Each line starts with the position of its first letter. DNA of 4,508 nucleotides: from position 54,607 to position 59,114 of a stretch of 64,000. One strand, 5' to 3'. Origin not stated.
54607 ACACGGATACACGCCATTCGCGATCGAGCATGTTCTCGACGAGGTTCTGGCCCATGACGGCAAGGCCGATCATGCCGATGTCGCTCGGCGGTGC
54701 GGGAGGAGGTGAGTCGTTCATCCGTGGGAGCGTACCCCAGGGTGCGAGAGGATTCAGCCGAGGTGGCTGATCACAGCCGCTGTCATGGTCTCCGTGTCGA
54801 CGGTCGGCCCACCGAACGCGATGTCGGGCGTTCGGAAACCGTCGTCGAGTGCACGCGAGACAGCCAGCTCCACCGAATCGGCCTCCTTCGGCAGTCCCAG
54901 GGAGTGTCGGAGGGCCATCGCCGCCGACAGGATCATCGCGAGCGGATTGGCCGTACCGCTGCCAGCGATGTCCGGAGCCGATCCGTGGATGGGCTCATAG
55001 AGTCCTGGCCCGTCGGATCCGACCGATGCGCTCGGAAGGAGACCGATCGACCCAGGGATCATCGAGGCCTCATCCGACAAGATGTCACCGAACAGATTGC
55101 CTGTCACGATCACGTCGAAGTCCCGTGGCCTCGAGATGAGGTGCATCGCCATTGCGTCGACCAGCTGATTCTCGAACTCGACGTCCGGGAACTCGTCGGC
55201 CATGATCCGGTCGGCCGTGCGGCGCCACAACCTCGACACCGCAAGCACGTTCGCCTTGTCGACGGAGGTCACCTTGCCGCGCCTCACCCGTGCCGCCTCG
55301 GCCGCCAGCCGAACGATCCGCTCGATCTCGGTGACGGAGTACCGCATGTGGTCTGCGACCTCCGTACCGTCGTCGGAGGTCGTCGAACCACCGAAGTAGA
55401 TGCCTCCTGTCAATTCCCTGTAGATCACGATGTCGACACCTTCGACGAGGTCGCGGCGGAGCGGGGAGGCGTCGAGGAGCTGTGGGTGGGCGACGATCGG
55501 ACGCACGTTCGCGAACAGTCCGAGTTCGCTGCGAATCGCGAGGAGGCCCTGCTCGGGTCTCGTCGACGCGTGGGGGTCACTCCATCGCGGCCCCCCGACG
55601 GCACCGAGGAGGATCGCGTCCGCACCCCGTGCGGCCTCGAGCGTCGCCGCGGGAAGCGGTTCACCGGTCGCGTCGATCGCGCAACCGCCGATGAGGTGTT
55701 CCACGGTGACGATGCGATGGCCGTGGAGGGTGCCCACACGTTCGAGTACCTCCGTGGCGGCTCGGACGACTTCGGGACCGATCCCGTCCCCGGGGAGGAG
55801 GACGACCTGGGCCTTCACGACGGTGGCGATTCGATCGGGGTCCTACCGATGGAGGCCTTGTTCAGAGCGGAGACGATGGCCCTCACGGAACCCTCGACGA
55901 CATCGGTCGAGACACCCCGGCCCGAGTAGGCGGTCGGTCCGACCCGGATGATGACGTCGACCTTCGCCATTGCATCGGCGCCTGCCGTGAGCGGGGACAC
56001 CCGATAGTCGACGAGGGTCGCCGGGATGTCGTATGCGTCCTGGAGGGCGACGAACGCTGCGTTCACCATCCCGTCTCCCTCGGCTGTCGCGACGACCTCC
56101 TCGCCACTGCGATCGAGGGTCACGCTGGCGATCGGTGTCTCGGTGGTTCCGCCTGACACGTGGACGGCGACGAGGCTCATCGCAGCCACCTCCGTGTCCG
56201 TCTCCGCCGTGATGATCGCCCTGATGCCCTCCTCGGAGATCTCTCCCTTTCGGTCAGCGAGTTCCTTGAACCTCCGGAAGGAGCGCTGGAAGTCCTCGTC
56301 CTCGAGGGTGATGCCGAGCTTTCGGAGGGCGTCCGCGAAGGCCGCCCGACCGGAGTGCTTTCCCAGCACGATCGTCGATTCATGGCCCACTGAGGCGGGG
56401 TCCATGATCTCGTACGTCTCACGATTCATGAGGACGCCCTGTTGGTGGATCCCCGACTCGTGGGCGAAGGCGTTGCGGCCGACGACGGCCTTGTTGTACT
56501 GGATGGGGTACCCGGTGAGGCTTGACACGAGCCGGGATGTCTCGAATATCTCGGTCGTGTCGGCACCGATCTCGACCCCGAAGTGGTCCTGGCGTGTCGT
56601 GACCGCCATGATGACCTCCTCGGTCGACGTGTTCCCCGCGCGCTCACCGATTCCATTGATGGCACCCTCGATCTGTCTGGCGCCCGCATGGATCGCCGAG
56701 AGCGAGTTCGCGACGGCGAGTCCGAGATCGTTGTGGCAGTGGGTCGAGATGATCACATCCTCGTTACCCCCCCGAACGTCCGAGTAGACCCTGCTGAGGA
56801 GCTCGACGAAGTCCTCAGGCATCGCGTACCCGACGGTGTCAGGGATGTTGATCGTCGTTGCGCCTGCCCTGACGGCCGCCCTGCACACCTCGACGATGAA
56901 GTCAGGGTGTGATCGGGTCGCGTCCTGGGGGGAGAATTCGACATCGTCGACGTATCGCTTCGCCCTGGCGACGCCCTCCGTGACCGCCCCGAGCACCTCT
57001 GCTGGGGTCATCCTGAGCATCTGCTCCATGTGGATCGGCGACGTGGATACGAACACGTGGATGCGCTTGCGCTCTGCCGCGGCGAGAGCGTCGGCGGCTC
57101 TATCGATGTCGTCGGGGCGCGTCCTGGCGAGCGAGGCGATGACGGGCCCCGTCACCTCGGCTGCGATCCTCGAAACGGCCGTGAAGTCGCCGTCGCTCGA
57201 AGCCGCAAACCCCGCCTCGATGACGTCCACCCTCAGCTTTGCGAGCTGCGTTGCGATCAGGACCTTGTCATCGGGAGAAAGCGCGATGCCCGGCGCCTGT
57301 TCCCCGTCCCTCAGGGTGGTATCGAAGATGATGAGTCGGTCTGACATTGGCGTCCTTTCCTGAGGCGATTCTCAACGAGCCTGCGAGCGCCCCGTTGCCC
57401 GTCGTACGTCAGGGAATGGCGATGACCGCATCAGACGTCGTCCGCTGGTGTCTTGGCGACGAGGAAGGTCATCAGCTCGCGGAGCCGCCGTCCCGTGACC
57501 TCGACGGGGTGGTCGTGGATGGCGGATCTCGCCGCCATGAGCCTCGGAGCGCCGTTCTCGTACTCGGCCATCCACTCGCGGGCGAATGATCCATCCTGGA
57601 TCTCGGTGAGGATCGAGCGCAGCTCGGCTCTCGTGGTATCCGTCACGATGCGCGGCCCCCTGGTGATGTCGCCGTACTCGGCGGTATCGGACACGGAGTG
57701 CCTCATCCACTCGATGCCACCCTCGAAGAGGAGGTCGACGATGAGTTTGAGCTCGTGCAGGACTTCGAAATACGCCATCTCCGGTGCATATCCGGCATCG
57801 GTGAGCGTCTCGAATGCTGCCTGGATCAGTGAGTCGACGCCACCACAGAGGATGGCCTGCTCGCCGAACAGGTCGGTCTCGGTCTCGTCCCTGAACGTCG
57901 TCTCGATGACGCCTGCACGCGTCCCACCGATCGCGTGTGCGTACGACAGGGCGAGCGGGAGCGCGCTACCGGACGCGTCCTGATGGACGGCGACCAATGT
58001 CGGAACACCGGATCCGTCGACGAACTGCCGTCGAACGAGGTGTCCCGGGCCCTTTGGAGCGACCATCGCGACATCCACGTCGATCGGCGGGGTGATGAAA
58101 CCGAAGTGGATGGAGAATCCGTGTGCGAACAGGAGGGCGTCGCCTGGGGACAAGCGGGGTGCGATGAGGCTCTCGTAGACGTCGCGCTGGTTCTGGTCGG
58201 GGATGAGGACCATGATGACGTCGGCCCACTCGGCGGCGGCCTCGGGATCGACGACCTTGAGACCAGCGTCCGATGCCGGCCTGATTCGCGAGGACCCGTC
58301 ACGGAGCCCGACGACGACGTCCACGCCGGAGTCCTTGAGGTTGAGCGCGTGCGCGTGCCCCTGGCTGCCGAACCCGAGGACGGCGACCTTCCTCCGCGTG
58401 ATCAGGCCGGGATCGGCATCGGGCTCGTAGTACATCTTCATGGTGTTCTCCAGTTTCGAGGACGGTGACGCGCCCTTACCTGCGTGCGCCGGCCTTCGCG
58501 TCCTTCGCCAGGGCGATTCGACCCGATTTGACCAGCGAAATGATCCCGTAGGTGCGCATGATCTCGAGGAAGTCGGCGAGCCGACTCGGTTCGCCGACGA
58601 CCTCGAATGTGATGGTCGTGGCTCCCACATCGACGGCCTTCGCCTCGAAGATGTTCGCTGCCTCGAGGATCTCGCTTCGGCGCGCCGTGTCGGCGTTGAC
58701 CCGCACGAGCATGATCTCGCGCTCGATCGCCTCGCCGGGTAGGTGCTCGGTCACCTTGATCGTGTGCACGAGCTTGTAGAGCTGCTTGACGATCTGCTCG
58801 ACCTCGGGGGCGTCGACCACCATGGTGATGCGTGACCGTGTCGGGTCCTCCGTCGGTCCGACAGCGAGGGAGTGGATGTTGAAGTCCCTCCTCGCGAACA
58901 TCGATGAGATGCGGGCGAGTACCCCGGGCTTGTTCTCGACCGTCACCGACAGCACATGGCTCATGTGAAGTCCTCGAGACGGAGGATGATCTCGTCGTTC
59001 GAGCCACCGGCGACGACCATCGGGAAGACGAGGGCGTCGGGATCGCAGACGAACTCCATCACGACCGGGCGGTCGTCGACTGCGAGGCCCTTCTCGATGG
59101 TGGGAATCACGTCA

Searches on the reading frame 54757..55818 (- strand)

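Call 49: search_protein_families(library=ncbifam, proteins=[window:54757-55818:-], max_evalue=0.00001)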
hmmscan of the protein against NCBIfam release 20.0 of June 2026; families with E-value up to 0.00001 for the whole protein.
window:54757-55818:- (354 aa): 16 families
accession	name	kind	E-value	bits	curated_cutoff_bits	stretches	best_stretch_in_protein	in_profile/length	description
TIGR00169.1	leuB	equivalog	2.1e-140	467.7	353.2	1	4-345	1-345/349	3-isopropylmalate dehydrogenase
TIGR02088.1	LEU3_arch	subfamily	1.5e-80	270.9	409.8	1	5-345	1-319/324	isopropylmalate/isohomocitrate dehydrogenases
NF002898.0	PRK03437.1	equivalog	1e-74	251.9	393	1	3-326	5-325/347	3-isopropylmalate dehydrogenase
NF040626.1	AksF2_Meth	equivalog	5e-72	243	540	1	4-352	3-329/333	homoisocitrate dehydrogenase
NF040619.1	AksF_Meth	equivalog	3.8e-70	236.6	500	1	4-334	3-331/343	homoisocitrate dehydrogenase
TIGR02089.1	TTC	equivalog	6.4e-68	229.2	470.4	1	4-352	5-351/352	tartrate dehydrogenase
NF006529.0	PRK08997.1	equivalog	1.2e-63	215.2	510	1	2-353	3-335/335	isocitrate dehydrogenase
NF006048.0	PRK08194.1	equivalog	1.2e-61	208.8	501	1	3-353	4-349/352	tartrate dehydrogenase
NF006673.0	PRK09222.1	equivalog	4.4e-57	194.1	509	1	2-354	4-342/482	NADP-dependent isocitrate dehydrogenase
NF040855.1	iso_homocit_dh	equivalog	1.5e-56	192.1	680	1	4-351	3-317/345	isocitrate--homoisocitrate dehydrogenase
TIGR00175.1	mito_nad_idh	equivalog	1.4e-48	165.8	432.4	1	2-353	3-334/334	isocitrate dehydrogenase (NAD(+))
TIGR02924.1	ICDH_alpha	equivalog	2.6e-46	158.7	561.35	1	8-351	6-335/473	isocitrate dehydrogenase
NF005036.0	PRK06451.1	equivalog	1.1e-32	113.3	484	2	216-334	271-387/412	NADP-dependent isocitrate dehydrogenase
TIGR00183.1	prok_nadp_idh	equivalog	3.8e-31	108.4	567.3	2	198-352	263-415/417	isocitrate dehydrogenase (NADP(+))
NF005425.0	PRK07006.1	equivalog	3e-27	95.4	490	2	216-330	278-390/416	NADP-dependent isocitrate dehydrogenase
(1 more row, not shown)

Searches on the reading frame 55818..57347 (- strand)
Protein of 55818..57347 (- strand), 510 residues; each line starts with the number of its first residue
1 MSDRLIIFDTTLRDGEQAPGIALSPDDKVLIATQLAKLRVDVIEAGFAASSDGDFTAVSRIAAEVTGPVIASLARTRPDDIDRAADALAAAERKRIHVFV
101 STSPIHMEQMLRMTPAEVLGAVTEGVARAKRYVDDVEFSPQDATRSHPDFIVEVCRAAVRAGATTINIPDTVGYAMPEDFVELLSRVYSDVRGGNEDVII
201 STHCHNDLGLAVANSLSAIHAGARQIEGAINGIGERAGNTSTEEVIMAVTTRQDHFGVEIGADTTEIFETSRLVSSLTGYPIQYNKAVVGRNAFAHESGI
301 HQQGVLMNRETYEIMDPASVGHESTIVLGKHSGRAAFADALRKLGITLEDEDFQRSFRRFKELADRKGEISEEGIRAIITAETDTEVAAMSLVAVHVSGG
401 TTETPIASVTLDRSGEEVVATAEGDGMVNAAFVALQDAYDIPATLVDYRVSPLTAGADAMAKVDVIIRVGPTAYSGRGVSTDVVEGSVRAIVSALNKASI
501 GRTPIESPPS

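Call 49: search_protein_families(library=ncbifam, proteins=[window:55818-57347:-], max_evalue=0.00001)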
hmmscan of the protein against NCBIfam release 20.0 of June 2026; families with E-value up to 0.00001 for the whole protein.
window:55818-57347:- (510 aa): 25 families
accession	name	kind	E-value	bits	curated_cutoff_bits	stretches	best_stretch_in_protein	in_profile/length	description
NF002086.0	PRK00915.1-3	equivalog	4.2e-206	685.4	532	1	2-499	4-502/516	2-isopropylmalate synthase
NF002087.0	PRK00915.1-4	equivalog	1.7e-196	653.7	729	1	1-500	3-504/516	2-isopropylmalate synthase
TIGR00973.1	leuA_bact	equivalog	2.1e-190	633.4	598.7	1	4-496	1-494/494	2-isopropylmalate synthase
NF002088.0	PRK00915.1-5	equivalog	2.1e-176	587.4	697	1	4-499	3-499/514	2-isopropylmalate synthase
NF002084.0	PRK00915.1-1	equivalog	1.2e-161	538.9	748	1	1-498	1-499/523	2-isopropylmalate synthase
NF002085.0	PRK00915.1-2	subfamily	1.5e-133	446.2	517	1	3-498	12-499/504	2-isopropylmalate synthase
NF041069.1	IPMS_Sufob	equivalog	1.2e-117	393.4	600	1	7-380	3-366/371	isopropylmalate synthase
TIGR02090.1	LEU1_arch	subfamily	1.8e-116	389.2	484.75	1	7-379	3-363/363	isopropylmalate/citramalate/homocitrate synthases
TIGR02660.1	nifV_homocitr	equivalog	3.6e-86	289.7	462.9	1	5-368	2-354/365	homocitrate synthase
NF042434.1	IPMS_Lepto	equivalog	1.3e-75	254.7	500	1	5-368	6-374/374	2-isopropylmalate synthase LeuA2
TIGR02146.1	LysS_fung_arch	equivalog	2e-74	250.9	413.55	1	7-361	1-343/344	homocitrate synthase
TIGR00977.1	citramal_synth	equivalog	1.2e-68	231.7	450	1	5-496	2-514/526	citramalate synthase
NF042433.1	CitmalDyn_Leptosp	equivalog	2.7e-56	191.2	950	1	3-466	6-471/514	(R)-citramalate synthase CimA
NF002991.1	PRK03739.1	subfamily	2.3e-52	178.5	455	1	10-497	32-550/550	2-isopropylmalate synthase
TIGR00970.1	leuA_yeast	equivalog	4.6e-42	144.3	697.4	1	9-499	31-563/564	2-isopropylmalate synthase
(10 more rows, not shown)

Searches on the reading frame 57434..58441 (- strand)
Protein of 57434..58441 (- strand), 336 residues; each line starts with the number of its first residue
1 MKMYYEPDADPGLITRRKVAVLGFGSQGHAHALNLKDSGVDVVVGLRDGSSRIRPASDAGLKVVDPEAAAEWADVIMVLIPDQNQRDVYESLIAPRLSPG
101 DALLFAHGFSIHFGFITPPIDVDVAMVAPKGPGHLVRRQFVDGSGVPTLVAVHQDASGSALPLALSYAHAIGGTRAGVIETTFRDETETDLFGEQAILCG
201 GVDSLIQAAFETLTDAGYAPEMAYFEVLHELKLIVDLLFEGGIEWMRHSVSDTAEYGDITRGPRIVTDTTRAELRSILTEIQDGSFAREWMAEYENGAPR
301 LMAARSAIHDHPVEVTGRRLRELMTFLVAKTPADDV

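Call 49: search_protein_families(library=ncbifam, proteins=[window:57434-58441:-], max_evalue=0.00001)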
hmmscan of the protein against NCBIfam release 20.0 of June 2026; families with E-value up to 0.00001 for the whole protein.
window:57434-58441:- (336 aa): 4 families
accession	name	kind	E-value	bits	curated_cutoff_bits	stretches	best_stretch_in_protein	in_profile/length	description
NF004017.0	PRK05479.1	equivalog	2e-157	523.2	336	1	1-330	2-331/337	ketol-acid reductoisomerase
NF009940.0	PRK13403.1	equivalog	7.7e-129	429.3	406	1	1-329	1-328/335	ketol-acid reductoisomerase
TIGR00465.1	ilvC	equivalog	8.4e-124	412.6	226.15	1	16-326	3-312/314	ketol-acid reductoisomerase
NF003557.0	PRK05225.1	equivalog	6.8e-55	186.5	713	2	14-201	35-228/491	ketol-acid reductoisomerase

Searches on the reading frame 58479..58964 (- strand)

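Call 49: search_protein_families(library=ncbifam, proteins=[window:58479-58964:-], max_evalue=0.00001)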
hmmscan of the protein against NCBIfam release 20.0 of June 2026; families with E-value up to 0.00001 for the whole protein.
window:58479-58964:- (162 aa): 8 families
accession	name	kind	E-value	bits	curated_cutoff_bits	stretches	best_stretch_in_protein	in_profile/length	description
NF008864.0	PRK11895.1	equivalog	5.7e-56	188.7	119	1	1-157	2-160/164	acetolactate synthase small subunit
TIGR00119.1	acolac_sm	equivalog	1.1e-49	168.5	56.9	1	1-154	1-156/158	acetolactate synthase small subunit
NF006036.0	PRK08178.1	equivalog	9.2e-15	54.5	128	1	4-79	16-92/102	acetolactate synthase small subunit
NF005233.0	PRK06737.1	equivalog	5.2e-12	45.7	102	1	1-72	1-74/76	ACT domain-containing protein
NF008362.0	PRK11152.1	equivalog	1.3e-07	31.4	68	1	1-72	2-74/85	acetolactate synthase 2 small subunit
NF010078.0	PRK13562.1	equivalog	4.4e-07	29.8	96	1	1-71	1-74/84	ACT domain-containing protein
NF006352.0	PRK08577.1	equivalog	7.4e-07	29.3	140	1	5-72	59-126/136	hypothetical protein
TIGR01327.1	PGDH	equivalog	1.8e-06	27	454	1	3-72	452-521/525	phosphoglycerate dehydrogenase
